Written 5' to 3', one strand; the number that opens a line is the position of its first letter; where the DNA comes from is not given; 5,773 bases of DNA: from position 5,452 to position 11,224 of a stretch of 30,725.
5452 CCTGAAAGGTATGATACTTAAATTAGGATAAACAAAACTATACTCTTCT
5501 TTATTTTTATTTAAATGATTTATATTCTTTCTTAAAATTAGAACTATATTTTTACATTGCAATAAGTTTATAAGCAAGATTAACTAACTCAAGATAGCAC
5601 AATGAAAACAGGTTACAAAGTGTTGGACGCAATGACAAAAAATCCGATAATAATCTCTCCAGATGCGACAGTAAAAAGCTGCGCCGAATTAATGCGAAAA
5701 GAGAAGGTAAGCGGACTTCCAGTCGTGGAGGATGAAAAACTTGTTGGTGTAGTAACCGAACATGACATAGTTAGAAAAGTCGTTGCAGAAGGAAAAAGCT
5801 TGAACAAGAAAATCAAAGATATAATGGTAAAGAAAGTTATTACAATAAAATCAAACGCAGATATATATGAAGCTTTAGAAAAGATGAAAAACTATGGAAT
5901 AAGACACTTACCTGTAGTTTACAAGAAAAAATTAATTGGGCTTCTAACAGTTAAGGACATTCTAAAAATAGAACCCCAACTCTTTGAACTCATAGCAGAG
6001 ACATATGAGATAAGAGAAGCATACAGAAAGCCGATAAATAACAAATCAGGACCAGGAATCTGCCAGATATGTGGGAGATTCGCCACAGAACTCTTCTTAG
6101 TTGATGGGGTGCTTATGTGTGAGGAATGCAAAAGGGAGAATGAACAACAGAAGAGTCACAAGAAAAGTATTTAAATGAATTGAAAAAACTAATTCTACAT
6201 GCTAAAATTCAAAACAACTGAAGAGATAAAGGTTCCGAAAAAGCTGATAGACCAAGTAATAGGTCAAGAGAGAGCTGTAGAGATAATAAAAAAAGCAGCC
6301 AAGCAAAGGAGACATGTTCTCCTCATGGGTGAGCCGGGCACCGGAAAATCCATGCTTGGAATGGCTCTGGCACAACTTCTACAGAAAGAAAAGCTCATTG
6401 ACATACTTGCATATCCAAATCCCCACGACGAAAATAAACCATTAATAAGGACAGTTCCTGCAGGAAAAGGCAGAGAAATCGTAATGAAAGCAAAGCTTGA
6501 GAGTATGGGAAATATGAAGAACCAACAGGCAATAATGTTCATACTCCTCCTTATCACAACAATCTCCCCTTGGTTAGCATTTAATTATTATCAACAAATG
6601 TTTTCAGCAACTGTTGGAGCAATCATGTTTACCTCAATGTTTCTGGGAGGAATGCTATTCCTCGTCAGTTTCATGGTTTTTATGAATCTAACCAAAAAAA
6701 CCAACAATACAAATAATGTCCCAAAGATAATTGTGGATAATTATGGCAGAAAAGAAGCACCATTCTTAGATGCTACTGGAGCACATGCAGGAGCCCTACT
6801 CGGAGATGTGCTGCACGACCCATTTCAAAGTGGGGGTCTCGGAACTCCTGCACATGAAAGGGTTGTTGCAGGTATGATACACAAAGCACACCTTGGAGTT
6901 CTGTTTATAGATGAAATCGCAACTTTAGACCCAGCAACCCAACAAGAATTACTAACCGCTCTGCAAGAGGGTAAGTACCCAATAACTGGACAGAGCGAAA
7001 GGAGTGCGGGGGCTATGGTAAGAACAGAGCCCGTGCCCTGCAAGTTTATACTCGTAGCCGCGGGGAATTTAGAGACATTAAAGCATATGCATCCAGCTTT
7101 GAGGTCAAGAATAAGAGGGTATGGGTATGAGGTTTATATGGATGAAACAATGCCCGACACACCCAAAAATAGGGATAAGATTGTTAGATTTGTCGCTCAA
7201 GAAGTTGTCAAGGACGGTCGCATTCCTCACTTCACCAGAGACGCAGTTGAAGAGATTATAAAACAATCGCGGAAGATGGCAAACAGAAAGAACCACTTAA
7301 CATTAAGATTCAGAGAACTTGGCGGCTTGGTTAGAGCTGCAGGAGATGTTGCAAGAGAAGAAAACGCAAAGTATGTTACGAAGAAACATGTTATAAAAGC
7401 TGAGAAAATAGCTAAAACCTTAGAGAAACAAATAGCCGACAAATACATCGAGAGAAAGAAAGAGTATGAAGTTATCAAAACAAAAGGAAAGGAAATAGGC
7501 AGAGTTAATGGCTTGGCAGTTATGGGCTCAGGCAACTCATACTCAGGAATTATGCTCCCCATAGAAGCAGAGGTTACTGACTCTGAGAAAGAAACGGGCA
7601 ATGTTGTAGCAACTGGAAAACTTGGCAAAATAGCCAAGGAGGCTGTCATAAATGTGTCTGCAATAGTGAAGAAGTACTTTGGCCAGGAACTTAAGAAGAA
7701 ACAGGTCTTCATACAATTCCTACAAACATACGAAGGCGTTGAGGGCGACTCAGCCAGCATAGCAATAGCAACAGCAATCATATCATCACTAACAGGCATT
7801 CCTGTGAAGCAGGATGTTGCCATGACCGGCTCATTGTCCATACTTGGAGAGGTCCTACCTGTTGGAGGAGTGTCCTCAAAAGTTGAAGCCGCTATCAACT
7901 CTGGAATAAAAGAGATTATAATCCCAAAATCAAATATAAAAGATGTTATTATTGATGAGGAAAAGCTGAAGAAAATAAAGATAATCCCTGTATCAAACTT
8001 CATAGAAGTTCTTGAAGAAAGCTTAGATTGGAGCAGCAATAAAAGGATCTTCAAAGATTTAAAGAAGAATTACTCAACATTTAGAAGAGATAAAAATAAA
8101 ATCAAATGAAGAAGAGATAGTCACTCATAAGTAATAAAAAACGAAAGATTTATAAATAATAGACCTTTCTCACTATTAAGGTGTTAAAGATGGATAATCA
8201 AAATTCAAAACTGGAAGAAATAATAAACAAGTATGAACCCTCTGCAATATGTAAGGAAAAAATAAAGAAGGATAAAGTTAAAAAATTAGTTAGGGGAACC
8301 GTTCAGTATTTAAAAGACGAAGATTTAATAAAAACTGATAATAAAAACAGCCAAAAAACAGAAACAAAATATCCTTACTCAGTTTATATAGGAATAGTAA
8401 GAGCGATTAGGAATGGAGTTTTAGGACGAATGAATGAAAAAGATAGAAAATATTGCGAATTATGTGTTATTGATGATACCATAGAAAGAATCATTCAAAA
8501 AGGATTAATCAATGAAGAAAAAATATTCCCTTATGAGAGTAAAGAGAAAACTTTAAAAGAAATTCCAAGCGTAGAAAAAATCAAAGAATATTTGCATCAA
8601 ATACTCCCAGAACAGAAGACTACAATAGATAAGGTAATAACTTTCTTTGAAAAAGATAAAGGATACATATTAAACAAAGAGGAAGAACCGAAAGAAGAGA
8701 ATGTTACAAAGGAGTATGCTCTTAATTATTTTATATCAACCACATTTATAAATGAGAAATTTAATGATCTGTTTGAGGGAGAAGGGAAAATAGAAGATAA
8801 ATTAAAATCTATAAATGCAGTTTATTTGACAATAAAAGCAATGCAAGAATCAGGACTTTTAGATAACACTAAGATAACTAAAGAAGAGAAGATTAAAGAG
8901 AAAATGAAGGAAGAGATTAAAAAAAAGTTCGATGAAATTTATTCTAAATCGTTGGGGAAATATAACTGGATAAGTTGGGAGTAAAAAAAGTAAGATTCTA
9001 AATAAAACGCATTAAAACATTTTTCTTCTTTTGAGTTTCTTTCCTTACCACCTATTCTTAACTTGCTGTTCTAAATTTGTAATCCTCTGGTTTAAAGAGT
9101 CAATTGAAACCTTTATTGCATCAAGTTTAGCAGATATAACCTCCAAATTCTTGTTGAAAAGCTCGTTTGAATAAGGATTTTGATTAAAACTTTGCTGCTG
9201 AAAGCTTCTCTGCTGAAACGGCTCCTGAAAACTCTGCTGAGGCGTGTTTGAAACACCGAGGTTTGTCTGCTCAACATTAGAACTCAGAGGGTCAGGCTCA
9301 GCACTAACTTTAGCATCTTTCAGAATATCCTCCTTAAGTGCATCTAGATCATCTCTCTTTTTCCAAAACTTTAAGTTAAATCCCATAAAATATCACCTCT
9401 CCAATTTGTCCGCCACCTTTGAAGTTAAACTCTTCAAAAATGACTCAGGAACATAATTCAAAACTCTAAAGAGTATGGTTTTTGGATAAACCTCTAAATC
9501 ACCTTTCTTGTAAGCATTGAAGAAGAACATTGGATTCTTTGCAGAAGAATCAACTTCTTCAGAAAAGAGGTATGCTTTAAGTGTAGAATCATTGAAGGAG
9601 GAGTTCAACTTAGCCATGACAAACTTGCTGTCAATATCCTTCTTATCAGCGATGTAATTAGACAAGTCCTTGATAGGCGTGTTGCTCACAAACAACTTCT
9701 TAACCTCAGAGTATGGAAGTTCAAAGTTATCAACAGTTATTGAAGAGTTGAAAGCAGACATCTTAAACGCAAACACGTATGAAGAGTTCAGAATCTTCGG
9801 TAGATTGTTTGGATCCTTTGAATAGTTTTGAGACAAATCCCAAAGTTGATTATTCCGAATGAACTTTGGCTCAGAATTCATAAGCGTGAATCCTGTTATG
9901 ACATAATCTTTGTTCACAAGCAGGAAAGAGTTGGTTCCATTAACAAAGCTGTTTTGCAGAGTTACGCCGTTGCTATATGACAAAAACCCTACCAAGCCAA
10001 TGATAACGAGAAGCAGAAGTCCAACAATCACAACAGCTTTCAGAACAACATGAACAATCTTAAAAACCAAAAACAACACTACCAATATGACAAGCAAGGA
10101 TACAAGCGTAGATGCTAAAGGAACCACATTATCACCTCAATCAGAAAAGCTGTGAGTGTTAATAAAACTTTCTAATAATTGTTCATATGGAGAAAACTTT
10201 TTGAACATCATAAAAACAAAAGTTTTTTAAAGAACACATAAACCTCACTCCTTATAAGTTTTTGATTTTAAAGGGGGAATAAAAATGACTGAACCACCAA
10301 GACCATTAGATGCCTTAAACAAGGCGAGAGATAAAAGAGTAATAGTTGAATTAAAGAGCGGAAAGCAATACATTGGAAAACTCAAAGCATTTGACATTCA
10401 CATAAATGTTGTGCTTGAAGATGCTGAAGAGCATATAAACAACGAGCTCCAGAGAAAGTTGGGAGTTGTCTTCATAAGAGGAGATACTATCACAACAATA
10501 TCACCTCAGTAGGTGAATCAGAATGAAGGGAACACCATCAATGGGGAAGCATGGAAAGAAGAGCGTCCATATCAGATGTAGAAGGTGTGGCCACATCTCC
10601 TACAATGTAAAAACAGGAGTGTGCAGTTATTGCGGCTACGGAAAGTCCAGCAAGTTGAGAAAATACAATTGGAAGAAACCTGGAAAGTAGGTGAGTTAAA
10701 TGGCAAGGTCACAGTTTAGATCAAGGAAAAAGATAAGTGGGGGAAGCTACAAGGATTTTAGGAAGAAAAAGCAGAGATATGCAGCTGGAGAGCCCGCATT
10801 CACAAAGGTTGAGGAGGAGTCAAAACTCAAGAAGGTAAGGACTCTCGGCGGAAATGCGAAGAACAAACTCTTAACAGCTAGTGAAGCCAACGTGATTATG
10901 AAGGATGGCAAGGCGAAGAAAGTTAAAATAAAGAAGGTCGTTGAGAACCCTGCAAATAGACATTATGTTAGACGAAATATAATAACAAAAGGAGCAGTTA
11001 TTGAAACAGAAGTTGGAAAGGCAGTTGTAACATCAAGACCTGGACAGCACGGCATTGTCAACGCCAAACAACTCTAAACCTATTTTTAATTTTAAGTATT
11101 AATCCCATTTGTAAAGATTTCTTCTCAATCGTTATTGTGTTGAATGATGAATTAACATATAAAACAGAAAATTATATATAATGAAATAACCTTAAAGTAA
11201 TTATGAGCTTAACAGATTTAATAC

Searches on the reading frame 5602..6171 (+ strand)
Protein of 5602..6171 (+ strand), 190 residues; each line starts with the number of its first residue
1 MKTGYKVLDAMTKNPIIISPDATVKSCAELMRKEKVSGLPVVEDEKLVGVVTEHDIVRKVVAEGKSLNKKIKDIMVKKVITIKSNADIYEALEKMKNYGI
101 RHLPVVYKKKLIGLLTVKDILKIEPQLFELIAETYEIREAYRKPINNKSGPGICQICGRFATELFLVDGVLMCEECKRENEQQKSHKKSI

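Call 14: search_protein_families(library=pfam, proteins=[window:5602-6171:+], max_evalue=0.001)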
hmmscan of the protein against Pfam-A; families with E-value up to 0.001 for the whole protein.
window:5602-6171:+ (190 aa): 1 family
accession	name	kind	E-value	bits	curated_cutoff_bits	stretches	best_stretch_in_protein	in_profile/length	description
PF00571.33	CBS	-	1.7e-34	118.3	24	2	9-60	3-55/57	CBS domain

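Call 95: search_protein_families(library=padloc, proteins=[window:5602-6171:+], max_evalue=0.01)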
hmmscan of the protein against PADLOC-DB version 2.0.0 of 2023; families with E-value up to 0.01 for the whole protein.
window:5602-6171:+ (190 aa): 0 families

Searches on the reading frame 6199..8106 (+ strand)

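Call 14: search_protein_families(library=pfam, proteins=[window:6199-8106:+], max_evalue=0.001)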
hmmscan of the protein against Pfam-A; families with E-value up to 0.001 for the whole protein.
window:6199-8106:+ (636 aa): 17 families
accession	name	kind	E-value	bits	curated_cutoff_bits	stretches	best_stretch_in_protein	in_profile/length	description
PF05362.19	Lon_C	-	1.1e-31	110.5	21.1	1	416-609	10-203/205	Lon protease (S16) C-terminal proteolytic domain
PF00158.32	Sigma54_activat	-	1.8e-14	54.2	20.2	1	216-268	79-130/168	Sigma-54 interaction domain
PF01078.27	Mg_chelatase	-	3.3e-13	50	20.3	2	18-64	3-49/207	Magnesium chelatase, subunit ChlI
PF07728.20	AAA_5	-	2.3e-12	47.5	22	2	233-304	68-138/139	AAA domain (dynein-related subfamily)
PF20436.4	LonB_AAA-LID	-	4.7e-12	46.2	22.4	1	344-401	1-58/65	Archaeal LonB, AAA+ ATPase LID domain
PF13541.12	ChlI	-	9.1e-10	38.9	27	1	468-579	11-121/121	Subunit ChlI of Mg-chelatase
PF14532.12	Sigma54_activ_2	-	4e-07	30.8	25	0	30-74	14-58/138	Sigma-54 interaction domain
PF20030.5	bpMoxR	-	5.1e-07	29.4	27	1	13-64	7-58/205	MoxR domain in the MoxR-vWA-beta-propeller ternary systems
PF00004.35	AAA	-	7.1e-07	30.2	21.2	0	40-62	1-23/131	ATPase family associated with various cellular activities (AAA)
PF05496.18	RuvB_N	-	1.2e-06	28.8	27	0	16-63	5-59/159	Holliday junction DNA helicase RuvB P-loop domain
PF13191.12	AAA_16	-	7.1e-06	27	32.6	0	22-65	4-52/167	AAA ATPase domain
PF13401.12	AAA_22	-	1.4e-05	25.9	27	1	36-96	4-64/130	AAA domain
PF20720.3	nSTAND3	-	0.00011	22.3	27.2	1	25-64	5-44/155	Novel STAND NTPase 3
PF12775.13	AAA_7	-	0.00018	21.6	25.8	1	24-67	20-63/181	P-loop containing dynein motor region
PF00493.29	MCM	-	0.0002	21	23.3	0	22-61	43-81/224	MCM P-loop domain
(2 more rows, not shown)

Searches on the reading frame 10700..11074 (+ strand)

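Call 14: search_protein_families(library=pfam, proteins=[window:10700-11074:+], max_evalue=0.001)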
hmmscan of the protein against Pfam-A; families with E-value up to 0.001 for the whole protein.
window:10700-11074:+ (125 aa): 1 family
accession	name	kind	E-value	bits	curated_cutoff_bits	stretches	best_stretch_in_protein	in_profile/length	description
PF01201.27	Ribosomal_S8e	-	7.6e-34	117.3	30.2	1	6-122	3-130/133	Ribosomal protein S8e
